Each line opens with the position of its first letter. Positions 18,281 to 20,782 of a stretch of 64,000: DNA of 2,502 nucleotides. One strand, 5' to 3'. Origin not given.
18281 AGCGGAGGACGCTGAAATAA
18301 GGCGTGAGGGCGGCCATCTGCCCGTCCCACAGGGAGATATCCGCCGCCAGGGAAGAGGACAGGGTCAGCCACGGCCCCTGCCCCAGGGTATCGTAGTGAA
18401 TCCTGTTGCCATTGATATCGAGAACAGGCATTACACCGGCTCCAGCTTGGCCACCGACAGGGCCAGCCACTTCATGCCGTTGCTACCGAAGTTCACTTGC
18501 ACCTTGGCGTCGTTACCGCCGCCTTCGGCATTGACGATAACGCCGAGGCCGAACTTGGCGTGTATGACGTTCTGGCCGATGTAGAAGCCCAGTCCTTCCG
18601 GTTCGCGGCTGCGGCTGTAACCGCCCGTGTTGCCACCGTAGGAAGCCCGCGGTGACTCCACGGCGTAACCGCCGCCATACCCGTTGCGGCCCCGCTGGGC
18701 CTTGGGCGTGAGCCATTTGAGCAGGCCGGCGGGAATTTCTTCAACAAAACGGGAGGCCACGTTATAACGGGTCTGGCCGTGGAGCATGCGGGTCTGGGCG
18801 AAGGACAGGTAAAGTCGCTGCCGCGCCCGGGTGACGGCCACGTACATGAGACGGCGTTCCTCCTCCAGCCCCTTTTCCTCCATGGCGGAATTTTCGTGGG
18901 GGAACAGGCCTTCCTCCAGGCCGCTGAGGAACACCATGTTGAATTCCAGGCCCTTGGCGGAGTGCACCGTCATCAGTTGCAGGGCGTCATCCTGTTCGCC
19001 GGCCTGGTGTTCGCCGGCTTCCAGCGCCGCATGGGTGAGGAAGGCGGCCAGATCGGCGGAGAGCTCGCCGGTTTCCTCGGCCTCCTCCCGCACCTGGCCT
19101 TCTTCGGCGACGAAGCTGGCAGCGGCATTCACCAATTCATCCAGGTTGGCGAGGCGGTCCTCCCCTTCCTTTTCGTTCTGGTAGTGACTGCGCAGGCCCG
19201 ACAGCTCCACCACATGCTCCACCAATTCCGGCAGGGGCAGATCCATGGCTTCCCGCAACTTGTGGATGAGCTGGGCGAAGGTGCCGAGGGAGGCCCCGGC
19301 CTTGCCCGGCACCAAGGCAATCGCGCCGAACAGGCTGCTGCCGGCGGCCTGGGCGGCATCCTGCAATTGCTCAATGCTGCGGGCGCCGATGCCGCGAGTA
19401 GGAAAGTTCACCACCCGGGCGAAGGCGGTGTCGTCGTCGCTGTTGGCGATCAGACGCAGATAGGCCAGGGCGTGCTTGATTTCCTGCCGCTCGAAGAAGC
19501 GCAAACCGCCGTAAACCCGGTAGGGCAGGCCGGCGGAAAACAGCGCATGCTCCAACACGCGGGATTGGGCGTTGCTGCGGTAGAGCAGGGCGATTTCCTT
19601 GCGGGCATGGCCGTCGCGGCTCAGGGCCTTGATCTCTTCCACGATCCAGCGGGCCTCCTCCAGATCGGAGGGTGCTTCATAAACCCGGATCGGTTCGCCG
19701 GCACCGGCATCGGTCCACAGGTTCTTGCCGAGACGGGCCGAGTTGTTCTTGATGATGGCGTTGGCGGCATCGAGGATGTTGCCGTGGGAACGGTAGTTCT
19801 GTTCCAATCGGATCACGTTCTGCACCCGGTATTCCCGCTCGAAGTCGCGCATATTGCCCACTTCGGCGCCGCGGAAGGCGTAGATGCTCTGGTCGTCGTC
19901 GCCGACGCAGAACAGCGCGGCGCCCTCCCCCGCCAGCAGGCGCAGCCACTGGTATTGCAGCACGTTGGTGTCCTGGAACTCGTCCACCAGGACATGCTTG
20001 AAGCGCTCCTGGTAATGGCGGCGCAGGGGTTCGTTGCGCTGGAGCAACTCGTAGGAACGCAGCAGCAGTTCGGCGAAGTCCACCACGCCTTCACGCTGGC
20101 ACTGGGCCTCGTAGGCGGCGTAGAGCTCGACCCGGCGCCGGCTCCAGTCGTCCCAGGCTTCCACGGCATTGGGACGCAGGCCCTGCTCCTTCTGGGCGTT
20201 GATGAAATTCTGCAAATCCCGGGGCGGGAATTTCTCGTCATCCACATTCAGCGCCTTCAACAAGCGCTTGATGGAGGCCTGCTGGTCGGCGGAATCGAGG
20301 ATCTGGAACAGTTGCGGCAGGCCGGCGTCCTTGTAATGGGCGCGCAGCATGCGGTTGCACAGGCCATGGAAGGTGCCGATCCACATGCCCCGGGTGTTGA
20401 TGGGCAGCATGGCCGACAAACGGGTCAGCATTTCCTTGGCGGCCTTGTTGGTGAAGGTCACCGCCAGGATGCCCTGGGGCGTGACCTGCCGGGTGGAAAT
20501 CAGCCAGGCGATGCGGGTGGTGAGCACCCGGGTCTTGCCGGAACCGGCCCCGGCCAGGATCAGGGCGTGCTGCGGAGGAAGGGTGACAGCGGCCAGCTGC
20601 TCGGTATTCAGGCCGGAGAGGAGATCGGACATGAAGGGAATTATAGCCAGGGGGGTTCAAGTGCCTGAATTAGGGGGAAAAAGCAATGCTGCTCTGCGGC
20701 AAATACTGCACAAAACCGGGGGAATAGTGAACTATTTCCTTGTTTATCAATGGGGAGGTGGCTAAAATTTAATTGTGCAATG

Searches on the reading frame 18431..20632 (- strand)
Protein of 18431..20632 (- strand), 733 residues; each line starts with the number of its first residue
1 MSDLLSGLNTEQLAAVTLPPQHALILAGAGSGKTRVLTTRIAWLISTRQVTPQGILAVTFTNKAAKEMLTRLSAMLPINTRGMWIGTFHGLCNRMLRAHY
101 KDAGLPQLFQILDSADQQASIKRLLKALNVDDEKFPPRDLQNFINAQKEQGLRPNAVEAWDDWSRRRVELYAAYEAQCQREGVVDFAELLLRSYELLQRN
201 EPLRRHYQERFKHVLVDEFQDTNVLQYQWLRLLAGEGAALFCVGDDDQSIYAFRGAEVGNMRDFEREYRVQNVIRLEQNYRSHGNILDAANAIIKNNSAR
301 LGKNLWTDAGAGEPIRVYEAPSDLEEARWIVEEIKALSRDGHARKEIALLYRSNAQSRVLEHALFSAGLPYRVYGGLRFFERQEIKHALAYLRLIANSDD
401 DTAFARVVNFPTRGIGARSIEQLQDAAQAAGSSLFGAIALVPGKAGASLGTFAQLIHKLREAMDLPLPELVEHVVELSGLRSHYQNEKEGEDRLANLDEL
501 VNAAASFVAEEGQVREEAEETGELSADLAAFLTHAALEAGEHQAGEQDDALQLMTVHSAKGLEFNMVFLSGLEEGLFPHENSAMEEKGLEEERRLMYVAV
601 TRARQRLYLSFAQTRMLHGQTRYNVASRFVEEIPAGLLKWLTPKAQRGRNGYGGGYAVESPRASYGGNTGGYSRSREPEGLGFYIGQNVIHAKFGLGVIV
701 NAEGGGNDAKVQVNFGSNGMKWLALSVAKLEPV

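Call 46: search_protein_families(library=ncbifam, proteins=[window:18431-20632:-], max_evalue=1e-10)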
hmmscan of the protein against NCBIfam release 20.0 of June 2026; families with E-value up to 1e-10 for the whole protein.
window:18431-20632:- (733 aa): 15 families
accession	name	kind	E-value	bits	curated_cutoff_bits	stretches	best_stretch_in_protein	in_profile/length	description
TIGR01075.1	uvrD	equivalog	4.4e-303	1007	1144.45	1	4-731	1-715/715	DNA helicase II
NF008743.0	PRK11773.1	equivalog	2.3e-288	958.5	965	1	2-732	4-719/720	DNA helicase II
TIGR01073.1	pcrA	equivalog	2.3e-222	740.3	911.2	1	4-730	1-724/725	DNA helicase PcrA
TIGR01074.1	rep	equivalog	8.4e-165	549.7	951.45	1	8-642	2-642/668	DNA helicase Rep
NF008172.0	PRK10919.1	equivalog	5.1e-132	441.4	1168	1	8-642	3-642/673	DNA helicase Rep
TIGR02785.1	addA_Gpos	equivalog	1.4e-55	188.8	707.65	2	168-295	342-481/1234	helicase-exonuclease AddAB subunit AddA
NF008276.0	PRK11054.1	equivalog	5.2e-54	183.9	543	2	170-307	395-529/684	DNA helicase IV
TIGR00609.1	recB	equivalog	4.9e-42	144.2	696.05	1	175-298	334-459/1175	exodeoxyribonuclease V subunit beta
NF010485.0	PRK13909.1-2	equivalog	3.8e-41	141.2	650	1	173-395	290-524/909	RecB-like helicase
TIGR02784.1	addA_alphas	equivalog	5.3e-40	137.7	860.75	1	170-302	347-501/1138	double-strand break repair helicase AddA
NF010487.0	PRK13909.1-4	equivalog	2.6e-38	131.9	759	1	179-393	293-524/924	RecB-like helicase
NF010486.0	PRK13909.1-3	equivalog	1.2e-17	63.3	1109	0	211-319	331-448/921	RecB-like helicase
NF008128.0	PRK10876.1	equivalog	1.3e-15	56.2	1697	1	172-296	337-463/1181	exodeoxyribonuclease V subunit beta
NF041464.1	HelD_BACSU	equivalog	3e-15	55.2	419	0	206-364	542-693/779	RNA polymerase recycling motor HelD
NF010484.0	PRK13909.1-1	equivalog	3.2e-15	55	1074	0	183-296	318-437/945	RecB-like helicase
